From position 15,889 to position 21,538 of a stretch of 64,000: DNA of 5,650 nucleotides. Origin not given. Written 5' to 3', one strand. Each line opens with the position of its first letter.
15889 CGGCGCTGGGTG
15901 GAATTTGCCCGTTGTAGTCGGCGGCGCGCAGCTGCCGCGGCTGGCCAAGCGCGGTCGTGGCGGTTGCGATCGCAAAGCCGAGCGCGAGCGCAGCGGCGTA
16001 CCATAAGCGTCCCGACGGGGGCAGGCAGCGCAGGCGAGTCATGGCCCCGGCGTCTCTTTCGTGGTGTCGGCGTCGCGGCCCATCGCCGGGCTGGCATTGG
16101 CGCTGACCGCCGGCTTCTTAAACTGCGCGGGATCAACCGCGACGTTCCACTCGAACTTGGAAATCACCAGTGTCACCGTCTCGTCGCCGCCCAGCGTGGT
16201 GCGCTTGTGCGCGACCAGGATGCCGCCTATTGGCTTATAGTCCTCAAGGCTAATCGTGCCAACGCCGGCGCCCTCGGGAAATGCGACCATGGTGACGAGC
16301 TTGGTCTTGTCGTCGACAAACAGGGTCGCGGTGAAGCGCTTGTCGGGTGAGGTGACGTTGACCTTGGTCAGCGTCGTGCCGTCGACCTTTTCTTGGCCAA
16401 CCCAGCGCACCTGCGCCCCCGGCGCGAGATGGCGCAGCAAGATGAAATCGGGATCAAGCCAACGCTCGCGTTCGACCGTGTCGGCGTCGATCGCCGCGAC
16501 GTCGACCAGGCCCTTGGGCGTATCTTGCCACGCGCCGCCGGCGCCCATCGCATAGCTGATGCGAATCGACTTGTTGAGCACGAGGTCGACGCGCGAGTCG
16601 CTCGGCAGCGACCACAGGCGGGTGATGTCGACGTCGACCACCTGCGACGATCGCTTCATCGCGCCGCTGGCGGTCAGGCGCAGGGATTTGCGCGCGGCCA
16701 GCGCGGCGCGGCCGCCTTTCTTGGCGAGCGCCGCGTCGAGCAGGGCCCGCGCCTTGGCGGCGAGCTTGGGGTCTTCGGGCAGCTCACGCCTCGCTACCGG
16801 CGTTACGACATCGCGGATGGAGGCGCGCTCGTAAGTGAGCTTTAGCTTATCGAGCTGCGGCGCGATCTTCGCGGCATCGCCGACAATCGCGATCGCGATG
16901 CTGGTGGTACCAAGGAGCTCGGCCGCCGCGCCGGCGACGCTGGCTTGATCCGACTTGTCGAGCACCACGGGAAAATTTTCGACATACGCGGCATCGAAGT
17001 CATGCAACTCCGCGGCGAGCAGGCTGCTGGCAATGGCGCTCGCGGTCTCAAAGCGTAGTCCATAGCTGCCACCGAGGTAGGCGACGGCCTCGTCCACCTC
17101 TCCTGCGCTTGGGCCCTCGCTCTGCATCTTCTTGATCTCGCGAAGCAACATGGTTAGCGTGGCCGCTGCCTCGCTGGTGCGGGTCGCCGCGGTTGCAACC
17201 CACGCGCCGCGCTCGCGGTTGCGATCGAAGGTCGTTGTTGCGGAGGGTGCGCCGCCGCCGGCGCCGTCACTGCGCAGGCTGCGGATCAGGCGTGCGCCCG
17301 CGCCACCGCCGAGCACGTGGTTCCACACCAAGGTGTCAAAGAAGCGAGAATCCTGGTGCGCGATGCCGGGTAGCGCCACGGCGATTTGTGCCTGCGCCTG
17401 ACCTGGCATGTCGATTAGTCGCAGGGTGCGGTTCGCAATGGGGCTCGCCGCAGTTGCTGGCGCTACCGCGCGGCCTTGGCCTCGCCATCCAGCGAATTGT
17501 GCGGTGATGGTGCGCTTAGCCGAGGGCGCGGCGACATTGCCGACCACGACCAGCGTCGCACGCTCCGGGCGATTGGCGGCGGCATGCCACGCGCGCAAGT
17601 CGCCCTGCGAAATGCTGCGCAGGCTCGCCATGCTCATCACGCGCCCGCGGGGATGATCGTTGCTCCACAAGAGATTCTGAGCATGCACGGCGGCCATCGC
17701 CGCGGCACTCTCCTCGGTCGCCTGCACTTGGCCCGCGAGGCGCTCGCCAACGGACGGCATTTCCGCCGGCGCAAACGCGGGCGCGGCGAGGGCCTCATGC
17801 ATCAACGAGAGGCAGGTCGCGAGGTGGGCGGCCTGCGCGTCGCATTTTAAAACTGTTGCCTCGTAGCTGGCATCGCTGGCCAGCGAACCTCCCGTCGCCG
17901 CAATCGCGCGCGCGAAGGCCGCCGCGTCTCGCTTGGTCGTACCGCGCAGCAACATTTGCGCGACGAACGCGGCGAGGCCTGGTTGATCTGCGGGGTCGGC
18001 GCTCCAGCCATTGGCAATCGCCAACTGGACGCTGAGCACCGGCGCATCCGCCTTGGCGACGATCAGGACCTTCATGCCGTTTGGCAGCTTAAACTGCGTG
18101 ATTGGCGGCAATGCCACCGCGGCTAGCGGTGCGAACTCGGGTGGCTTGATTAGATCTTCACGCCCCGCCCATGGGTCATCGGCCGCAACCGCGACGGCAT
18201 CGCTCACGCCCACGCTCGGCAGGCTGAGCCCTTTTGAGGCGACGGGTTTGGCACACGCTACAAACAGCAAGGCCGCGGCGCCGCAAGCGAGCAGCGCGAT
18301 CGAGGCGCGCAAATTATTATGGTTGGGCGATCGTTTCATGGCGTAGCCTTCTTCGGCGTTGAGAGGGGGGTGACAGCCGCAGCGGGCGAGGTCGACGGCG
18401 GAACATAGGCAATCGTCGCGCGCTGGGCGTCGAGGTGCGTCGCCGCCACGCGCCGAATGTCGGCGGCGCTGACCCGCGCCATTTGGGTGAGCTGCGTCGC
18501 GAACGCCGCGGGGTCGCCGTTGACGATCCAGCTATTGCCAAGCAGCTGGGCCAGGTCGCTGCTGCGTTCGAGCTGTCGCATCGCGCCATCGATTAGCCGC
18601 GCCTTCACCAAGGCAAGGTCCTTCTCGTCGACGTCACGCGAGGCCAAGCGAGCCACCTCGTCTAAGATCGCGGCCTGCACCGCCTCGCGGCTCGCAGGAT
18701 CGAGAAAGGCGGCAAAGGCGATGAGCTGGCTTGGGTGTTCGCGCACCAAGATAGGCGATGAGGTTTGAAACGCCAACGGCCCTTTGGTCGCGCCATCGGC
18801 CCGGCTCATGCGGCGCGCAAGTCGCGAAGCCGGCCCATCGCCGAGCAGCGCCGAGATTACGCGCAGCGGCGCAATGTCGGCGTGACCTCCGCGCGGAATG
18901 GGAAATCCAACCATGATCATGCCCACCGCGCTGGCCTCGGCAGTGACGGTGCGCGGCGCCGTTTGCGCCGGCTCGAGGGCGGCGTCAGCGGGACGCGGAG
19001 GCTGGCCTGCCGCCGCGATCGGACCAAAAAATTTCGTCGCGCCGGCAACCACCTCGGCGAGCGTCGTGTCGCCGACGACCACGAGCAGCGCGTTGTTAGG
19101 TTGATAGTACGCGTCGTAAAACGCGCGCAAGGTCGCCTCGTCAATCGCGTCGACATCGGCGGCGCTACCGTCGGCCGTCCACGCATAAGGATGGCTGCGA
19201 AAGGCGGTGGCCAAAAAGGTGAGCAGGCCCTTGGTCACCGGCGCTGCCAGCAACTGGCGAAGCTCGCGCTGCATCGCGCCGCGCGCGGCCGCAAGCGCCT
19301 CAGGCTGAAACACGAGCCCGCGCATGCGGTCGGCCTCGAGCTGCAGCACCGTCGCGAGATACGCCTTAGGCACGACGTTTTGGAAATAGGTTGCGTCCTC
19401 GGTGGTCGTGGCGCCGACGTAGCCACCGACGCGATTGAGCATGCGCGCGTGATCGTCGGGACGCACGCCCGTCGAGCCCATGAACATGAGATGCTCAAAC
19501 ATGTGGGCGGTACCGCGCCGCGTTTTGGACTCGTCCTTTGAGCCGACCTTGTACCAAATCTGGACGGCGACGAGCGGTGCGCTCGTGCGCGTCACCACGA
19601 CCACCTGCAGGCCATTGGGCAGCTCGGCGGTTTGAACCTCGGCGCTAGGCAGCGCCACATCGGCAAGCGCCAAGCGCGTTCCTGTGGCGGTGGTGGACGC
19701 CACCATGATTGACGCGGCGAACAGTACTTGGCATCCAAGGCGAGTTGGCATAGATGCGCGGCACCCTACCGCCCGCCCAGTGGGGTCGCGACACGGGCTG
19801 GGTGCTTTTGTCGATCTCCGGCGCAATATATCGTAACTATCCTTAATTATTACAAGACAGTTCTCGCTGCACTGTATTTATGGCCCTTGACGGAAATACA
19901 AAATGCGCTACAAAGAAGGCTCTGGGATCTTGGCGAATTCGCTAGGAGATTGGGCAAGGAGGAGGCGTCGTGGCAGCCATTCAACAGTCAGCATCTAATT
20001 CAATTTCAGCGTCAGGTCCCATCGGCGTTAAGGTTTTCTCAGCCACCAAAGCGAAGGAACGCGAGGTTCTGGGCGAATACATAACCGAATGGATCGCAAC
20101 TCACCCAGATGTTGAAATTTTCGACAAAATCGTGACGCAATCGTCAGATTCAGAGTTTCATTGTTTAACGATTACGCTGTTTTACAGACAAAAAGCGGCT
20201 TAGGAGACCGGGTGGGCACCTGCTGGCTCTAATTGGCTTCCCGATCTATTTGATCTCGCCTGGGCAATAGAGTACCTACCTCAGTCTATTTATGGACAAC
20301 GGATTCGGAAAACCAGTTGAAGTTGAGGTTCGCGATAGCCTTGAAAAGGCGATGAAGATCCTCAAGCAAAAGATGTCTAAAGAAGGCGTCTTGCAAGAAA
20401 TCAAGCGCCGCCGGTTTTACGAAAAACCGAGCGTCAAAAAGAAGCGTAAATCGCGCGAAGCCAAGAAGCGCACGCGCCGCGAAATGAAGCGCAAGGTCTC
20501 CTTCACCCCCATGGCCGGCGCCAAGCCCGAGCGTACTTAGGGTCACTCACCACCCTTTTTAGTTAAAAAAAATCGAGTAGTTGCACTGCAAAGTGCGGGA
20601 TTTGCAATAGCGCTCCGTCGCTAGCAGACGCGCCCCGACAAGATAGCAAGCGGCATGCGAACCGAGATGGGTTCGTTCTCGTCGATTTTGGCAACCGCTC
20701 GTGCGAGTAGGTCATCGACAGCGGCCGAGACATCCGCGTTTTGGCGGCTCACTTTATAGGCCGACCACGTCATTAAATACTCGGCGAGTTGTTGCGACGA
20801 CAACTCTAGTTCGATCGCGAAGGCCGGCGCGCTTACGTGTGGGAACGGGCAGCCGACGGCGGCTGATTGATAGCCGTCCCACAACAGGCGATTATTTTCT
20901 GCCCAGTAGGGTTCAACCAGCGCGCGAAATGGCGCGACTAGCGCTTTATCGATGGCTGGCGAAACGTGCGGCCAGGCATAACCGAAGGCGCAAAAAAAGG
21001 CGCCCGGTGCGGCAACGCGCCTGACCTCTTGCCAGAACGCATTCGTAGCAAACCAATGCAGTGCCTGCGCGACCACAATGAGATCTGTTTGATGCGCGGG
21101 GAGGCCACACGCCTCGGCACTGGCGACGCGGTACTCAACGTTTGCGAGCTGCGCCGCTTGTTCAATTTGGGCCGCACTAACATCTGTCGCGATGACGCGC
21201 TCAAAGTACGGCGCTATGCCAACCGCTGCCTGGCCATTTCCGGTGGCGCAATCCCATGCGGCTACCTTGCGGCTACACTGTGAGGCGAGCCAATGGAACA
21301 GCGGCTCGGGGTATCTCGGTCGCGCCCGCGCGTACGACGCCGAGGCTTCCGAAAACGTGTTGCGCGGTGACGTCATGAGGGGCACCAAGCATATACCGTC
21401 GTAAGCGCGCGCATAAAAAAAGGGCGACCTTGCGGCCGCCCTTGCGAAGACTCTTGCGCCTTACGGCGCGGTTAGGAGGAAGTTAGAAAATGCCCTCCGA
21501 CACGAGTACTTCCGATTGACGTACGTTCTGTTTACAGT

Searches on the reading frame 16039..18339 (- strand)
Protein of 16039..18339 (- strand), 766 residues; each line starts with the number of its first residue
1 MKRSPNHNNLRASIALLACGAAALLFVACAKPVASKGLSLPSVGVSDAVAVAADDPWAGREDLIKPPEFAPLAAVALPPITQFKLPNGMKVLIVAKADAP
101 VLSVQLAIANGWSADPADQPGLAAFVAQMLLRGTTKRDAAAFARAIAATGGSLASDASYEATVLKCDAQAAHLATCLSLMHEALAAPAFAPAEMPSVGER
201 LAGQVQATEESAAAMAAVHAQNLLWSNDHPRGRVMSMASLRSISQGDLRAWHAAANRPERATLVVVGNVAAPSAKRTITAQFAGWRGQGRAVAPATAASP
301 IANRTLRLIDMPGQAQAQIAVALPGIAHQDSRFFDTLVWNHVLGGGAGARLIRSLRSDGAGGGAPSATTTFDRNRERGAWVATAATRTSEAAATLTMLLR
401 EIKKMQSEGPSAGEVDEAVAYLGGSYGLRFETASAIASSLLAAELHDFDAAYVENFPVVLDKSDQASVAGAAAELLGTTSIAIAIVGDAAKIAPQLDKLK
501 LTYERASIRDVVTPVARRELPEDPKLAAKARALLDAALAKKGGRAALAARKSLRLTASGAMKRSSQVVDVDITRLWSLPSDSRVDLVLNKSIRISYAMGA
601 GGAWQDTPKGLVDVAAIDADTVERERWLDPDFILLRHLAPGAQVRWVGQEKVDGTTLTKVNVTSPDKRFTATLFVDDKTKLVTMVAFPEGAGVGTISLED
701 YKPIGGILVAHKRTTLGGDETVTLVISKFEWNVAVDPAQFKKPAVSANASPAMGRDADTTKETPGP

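Call 35: search_protein_families(library=pfam, proteins=[window:16039-18339:-], max_evalue=0.001)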
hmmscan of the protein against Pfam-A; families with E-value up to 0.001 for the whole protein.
window:16039-18339:- (766 aa): 2 families
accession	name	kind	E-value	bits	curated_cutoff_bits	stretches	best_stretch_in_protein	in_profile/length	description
PF05193.26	Peptidase_M16_C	-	1.4e-21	77.6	23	1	242-420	1-179/181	Peptidase M16 inactive domain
PF00675.25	Peptidase_M16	-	1.4e-15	57.9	22.3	1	91-215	2-128/149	Insulinase (Peptidase family M16)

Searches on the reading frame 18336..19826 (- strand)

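Call 36: search_protein_families(library=pfam, proteins=[window:18336-19826:-], max_evalue=0.001)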
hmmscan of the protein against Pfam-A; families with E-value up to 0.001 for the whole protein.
window:18336-19826:- (496 aa): 2 families
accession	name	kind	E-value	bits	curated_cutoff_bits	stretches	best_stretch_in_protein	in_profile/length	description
PF05193.26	Peptidase_M16_C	-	2.8e-26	92.9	23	1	229-411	3-181/181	Peptidase M16 inactive domain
PF00675.25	Peptidase_M16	-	1.9e-18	67.2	22.3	1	76-214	3-141/149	Insulinase (Peptidase family M16)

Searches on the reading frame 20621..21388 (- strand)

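Call 67: search_protein_families(library=pfam, proteins=[window:20621-21388:-], max_evalue=0.001)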
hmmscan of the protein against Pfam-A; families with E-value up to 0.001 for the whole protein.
window:20621-21388:- (255 aa): 4 families
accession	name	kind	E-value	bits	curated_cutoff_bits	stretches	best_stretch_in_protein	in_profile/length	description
PF08241.18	Methyltransf_11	-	2.3e-13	51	21.2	1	46-133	2-94/95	Methyltransferase domain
PF13649.12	Methyltransf_25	-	2.8e-12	47.6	27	1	46-129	3-96/97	Methyltransferase domain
PF08242.18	Methyltransf_12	-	6.6e-07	30.4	30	1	46-132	2-98/98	Methyltransferase domain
PF13847.12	Methyltransf_31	-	0.00016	21.8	27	1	44-133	7-108/145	Methyltransferase domain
